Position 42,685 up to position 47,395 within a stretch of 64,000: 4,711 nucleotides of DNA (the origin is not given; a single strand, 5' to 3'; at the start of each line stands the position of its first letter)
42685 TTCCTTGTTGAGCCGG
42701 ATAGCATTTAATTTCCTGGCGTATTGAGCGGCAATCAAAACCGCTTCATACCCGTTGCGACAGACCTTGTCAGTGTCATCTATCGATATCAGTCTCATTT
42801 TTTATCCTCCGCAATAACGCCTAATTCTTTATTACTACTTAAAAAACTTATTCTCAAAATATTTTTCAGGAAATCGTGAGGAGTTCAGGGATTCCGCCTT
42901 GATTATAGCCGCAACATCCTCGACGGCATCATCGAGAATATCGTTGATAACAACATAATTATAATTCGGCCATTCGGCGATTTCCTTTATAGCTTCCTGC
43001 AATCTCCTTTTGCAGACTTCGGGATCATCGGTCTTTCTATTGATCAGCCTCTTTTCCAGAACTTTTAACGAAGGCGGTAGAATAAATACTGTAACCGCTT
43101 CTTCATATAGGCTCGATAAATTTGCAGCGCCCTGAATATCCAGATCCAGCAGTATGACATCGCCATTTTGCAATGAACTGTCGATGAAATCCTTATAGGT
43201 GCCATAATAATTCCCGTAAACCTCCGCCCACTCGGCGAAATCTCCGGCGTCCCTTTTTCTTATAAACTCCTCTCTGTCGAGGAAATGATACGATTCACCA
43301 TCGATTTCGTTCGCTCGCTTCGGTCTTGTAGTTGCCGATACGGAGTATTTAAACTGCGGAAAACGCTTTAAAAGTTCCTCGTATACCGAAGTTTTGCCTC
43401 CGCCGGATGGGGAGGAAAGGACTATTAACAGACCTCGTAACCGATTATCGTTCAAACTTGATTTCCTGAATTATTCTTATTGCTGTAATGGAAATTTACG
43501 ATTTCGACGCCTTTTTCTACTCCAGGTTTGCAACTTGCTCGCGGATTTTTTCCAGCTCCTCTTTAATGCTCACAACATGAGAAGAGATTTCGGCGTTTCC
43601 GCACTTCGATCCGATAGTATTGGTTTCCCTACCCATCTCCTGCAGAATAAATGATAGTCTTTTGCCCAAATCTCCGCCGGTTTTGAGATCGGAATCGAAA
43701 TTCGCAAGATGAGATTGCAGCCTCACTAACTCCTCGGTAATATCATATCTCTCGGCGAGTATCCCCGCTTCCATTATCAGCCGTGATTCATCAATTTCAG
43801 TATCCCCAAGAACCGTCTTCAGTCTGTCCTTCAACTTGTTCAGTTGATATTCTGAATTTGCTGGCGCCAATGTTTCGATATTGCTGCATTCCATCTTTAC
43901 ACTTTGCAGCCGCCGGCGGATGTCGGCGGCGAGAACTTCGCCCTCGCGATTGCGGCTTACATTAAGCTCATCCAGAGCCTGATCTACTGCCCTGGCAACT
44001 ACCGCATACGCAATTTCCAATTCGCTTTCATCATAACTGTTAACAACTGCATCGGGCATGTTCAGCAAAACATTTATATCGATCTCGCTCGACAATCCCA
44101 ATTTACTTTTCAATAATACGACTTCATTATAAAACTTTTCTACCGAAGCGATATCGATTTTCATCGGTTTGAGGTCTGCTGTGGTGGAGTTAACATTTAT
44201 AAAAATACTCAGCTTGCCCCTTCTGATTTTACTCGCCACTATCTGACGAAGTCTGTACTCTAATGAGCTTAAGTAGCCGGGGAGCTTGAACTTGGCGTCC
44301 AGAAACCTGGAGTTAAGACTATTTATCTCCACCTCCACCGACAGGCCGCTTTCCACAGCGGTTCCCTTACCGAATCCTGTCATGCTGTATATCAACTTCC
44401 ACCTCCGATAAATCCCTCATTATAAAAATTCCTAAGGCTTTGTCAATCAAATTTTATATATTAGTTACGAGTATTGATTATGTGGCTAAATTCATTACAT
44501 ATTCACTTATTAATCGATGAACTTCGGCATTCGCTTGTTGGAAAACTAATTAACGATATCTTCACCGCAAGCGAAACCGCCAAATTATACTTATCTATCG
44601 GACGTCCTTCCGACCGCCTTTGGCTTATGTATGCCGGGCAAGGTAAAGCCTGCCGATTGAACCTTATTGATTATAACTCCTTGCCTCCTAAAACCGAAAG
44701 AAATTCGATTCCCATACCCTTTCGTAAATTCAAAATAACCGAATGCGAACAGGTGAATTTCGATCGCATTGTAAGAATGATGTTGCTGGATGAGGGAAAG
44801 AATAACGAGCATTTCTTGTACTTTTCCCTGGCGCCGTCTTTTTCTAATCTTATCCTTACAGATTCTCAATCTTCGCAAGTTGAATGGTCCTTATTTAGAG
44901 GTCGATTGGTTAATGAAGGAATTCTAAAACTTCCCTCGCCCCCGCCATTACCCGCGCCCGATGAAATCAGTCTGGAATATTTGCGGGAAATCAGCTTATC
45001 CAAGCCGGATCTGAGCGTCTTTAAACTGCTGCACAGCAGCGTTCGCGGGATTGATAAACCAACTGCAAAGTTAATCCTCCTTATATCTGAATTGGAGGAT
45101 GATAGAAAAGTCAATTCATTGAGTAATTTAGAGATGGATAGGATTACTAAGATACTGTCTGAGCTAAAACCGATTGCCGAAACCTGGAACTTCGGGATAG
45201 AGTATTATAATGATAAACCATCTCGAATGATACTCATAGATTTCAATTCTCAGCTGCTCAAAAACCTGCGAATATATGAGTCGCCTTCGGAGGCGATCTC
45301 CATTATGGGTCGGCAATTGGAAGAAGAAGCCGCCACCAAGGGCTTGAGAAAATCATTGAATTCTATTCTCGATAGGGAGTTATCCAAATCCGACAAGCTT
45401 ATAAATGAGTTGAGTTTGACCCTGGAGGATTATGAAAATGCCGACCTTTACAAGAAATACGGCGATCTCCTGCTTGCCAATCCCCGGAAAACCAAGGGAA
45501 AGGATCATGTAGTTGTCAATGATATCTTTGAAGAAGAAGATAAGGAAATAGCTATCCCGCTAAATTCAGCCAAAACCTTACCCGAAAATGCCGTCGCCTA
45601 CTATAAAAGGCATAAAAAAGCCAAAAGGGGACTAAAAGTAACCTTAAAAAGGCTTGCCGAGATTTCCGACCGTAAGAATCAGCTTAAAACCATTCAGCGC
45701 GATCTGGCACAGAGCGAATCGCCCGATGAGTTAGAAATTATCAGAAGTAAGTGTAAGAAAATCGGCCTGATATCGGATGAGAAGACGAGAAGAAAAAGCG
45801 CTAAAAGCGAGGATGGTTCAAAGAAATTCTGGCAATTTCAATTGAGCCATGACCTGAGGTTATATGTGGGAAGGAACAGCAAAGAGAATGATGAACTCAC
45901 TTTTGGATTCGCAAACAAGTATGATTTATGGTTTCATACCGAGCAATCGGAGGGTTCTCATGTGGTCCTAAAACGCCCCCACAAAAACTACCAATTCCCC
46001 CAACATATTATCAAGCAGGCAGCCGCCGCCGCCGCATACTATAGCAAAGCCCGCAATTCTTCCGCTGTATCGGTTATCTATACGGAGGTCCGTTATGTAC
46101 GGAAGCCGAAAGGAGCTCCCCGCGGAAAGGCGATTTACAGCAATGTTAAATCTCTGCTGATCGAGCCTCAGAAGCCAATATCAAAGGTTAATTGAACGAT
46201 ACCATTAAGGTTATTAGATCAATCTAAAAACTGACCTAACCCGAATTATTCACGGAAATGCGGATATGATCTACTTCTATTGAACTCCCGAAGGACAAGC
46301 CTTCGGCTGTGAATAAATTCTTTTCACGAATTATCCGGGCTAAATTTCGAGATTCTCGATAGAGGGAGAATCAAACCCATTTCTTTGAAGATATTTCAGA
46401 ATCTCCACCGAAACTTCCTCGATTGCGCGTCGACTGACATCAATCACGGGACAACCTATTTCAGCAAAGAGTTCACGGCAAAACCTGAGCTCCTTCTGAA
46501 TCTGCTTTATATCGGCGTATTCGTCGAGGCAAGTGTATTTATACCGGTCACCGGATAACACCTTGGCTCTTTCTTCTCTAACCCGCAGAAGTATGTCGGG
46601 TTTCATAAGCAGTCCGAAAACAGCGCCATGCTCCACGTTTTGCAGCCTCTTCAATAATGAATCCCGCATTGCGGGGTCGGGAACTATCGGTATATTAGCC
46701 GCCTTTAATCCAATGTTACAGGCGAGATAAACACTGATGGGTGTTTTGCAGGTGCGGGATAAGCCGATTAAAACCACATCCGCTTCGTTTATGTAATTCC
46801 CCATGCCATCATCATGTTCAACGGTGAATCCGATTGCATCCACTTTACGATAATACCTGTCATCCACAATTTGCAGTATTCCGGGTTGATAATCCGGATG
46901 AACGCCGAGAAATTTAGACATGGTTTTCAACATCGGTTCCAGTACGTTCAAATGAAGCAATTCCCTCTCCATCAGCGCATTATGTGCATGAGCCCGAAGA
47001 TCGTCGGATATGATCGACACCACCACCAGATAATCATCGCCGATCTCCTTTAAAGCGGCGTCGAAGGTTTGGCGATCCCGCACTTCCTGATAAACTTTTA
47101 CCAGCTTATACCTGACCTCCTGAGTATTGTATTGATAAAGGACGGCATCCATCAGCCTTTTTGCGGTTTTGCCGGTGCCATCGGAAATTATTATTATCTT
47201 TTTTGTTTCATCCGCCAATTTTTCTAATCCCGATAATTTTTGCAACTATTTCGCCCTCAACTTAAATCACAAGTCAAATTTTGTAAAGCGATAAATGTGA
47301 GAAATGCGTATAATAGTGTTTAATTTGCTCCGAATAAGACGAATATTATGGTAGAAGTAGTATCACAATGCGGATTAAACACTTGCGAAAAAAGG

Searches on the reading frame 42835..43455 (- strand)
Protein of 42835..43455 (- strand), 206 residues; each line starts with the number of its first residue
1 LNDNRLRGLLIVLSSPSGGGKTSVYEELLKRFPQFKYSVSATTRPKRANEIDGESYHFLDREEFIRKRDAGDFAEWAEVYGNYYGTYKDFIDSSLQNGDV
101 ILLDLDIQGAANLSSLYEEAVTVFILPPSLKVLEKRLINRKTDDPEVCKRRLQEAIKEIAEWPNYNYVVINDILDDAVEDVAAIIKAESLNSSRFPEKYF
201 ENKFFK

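Call 33: search_protein_families(library=pfam, proteins=[window:42835-43455:-])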
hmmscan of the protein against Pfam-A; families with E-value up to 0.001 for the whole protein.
window:42835-43455:- (206 aa): 1 family
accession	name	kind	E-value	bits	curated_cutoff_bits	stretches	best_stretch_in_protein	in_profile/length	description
PF00625.27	Guanylate_kin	-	7.2e-43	146.8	25.2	1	10-187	4-181/182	Guanylate kinase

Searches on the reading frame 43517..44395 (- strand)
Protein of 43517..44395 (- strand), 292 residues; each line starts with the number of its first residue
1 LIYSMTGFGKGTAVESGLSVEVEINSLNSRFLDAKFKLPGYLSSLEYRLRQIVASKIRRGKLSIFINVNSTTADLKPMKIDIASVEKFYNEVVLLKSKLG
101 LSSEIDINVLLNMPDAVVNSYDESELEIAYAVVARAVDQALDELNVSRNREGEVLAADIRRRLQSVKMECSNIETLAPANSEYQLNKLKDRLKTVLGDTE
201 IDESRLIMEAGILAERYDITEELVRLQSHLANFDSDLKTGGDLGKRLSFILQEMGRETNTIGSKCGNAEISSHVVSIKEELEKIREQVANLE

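Call 33: search_protein_families(library=pfam, proteins=[window:43517-44395:-])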
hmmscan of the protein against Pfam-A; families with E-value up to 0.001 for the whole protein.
window:43517-44395:- (292 aa): 3 families
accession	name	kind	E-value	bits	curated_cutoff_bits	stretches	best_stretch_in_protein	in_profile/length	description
PF08340.16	YicC-like_C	-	3.8e-40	137.2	27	1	173-292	1-120/120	Endoribonuclease YicC-like, C-terminal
PF03755.18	YicC-like_N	-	4.5e-37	128.3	25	1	2-156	1-155/156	Endoribonuclease YicC-like, N-terminal region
PF09755.14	DUF2046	-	0.00034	20.3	24.7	0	142-201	95-154/305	Uncharacterized conserved protein H4 (DUF2046)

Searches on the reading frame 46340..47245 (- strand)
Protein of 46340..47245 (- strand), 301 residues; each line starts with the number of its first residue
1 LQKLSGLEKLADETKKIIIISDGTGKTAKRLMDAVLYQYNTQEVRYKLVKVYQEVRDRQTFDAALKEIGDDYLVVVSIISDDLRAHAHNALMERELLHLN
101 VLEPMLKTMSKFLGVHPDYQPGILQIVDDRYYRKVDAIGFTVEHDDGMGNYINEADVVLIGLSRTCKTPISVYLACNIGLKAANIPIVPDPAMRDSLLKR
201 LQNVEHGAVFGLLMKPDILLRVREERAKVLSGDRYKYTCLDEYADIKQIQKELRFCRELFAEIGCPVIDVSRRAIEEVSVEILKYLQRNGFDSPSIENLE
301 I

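Call 14: search_protein_families(library=pfam, proteins=[window:46340-47245:-])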
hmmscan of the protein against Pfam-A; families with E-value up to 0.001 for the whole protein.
window:46340-47245:- (301 aa): 1 family
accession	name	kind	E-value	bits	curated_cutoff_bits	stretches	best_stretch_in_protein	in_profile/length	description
PF03618.20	Kinase-PPPase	-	6.1e-70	236.2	23.5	1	17-283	1-256/256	Kinase/pyrophosphorylase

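Call 16: find_encoding_contigs(protein=window:46340-47245:-, flank=10000, max_places=6)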
Protein window:46340-47245:- (301 aa): 4 contigs read that carry it; 2 places shown.
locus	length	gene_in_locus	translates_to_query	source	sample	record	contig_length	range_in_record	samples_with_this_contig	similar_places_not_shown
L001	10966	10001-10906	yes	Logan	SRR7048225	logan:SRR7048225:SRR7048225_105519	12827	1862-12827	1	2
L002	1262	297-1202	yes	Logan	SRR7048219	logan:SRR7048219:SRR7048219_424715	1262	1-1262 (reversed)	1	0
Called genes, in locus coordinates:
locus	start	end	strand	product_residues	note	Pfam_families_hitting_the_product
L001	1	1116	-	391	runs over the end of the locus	-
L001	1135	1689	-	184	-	-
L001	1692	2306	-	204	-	-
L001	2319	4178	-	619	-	-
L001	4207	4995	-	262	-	PF00398:RrnaAD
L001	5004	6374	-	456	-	PF01026:TatD_DNase, PF04055:Radical_SAM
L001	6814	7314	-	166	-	PF02915:Rubrerythrin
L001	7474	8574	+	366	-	PF01594:AI-2E_transport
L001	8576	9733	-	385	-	PF13480:Acetyltransf_6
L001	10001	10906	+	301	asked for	PF03618:Kinase-PPPase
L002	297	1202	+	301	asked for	PF03618:Kinase-PPPase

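Call 34: find_homologous_proteins(query=window:46340-47245:-, max_evalue=1e-40)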
Query window:46340-47245:- (301 aa): 388 proteins with E <= 1e-40 among 1765 candidates; the best 120 are listed.
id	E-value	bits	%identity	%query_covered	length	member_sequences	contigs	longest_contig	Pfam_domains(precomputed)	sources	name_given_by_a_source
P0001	3.5e-181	619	95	99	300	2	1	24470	PF03618.21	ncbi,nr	ncbi:MAG: pyruvate, phosphate dikinase/phosphoenolpyruvate synthase regulator [candidate division Zi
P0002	7.0e-110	385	65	90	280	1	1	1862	PF03618.21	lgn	-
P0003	4.8e-108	379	63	91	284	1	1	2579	PF03618.21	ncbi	-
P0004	8.9e-108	378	60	93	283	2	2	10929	PF03618.21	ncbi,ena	-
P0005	1.6e-107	377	61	91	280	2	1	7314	PF03618.21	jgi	jgi:regulator of PEP synthase PpsR (kinase-PPPase family)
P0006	2.6e-107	376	63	91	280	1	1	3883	PF03618.21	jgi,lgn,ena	-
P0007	5.5e-107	375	62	90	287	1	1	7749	PF03618.21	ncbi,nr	ncbi:MAG: kinase/pyrophosphorylase [candidate division Zixibacteria bacterium]|nr:kinase/pyrophospho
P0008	3.4e-106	373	63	91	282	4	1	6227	PF03618.21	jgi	-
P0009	4.8e-106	372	61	92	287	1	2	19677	PF03618.21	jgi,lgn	jgi:hypothetical protein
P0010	1.5e-105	371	62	91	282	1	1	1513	PF03618.21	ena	-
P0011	3.3e-105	369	59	95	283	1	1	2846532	PF03618.21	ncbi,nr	ncbi:MAG: pyruvate, phosphate dikinase/phosphoenolpyruvate synthase regulator [Candidatus Zixiibacte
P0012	4.0e-105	369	60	92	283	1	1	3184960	PF03618.21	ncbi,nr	ncbi:MAG: pyruvate, phosphate dikinase/phosphoenolpyruvate synthase regulator [Candidatus Zixiibacte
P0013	5.2e-105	369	62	91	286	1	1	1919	PF03618.21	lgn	-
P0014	7.3e-105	368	61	90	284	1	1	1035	PF03618.21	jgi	jgi:regulator of PEP synthase PpsR (kinase-PPPase family)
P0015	7.9e-105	368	62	90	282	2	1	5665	PF03618.21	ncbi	-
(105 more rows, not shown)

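Call 36: find_encoding_contigs(protein=P0001, flank=10000, max_places=3)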
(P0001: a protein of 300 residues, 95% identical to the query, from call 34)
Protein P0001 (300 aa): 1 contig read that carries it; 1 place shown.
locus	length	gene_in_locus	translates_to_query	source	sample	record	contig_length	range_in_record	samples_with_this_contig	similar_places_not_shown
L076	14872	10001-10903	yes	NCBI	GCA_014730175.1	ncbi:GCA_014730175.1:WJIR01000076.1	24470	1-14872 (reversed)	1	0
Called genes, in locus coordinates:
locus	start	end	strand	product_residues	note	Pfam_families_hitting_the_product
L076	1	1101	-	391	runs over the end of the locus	-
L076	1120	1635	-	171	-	-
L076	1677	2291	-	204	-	-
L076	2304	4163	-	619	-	-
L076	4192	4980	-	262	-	PF00398:RrnaAD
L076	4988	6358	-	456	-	PF01026:TatD_DNase, PF04055:Radical_SAM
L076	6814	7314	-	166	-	PF02915:Rubrerythrin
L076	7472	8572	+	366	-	PF01594:AI-2E_transport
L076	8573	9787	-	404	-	PF13480:Acetyltransf_6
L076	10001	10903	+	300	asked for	PF03618:Kinase-PPPase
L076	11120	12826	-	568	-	PF05833:NFACT_N, PF05670:NFACT-R_1, PF18297:NFACT-R_2 (weak)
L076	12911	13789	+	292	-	PF03755:YicC-like_N, PF08340:YicC-like_C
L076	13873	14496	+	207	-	PF00625:Guanylate_kin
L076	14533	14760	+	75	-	-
